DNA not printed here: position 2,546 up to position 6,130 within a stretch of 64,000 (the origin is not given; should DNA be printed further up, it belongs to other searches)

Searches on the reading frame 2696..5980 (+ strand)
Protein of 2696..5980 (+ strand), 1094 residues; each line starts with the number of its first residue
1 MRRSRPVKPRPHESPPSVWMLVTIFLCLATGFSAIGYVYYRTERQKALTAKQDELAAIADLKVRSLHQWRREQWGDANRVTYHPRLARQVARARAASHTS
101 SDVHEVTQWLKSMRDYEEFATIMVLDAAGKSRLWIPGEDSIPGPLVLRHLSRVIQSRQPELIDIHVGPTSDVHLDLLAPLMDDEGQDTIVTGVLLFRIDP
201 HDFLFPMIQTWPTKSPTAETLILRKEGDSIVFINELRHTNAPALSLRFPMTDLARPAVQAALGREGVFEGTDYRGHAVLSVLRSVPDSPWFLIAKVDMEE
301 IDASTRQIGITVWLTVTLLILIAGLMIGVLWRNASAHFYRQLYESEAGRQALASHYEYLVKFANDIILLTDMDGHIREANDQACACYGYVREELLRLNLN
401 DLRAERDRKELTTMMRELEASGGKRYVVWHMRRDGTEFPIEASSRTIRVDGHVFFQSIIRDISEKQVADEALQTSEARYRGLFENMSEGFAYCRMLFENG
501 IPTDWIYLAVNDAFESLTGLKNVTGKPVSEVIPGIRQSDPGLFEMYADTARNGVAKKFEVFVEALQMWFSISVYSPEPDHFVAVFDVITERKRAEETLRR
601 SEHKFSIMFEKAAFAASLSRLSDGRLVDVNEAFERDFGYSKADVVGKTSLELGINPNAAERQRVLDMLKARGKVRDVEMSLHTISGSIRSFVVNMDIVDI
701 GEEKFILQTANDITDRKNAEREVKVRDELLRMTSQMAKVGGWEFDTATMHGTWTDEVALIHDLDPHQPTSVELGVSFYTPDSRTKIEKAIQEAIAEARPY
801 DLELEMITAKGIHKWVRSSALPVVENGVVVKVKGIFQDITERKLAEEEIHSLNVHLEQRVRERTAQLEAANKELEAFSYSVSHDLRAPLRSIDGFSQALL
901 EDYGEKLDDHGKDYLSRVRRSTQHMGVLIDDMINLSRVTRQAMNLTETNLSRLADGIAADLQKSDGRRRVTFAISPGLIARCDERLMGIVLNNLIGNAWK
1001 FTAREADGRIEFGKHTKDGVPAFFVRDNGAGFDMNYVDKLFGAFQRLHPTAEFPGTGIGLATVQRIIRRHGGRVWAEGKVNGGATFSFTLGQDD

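Call 32: search_protein_families(library=pfam, proteins=[window:2696-5980:+], max_evalue=0.001)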
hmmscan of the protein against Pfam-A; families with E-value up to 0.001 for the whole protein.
window:2696-5980:+ (1094 aa): 7 families
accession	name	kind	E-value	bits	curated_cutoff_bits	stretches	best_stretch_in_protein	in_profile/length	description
PF13426.13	PAS_9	-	2.8e-33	114.7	27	2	365-464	2-103/103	PAS domain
PF00989.32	PAS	-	4.5e-20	72.2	22.6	2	356-462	3-113/113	PAS fold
PF08448.16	PAS_4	-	1e-19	71.2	23.1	2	776-843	42-109/110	PAS fold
PF02518.31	HATPase_c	-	1.6e-19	70.9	26.4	1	983-1091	2-108/111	Histidine kinase-, DNA gyrase B-, and HSP90-like ATPase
PF08447.18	PAS_3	-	1.2e-17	64.3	25.6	1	753-835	4-88/89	PAS fold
PF00512.31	HisKA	-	1.3e-13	51.2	26.9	1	875-939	3-64/66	His Kinase A (phospho-acceptor) domain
PF13188.13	PAS_8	-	1.4e-13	50.7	21.8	1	477-540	1-55/65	PAS domain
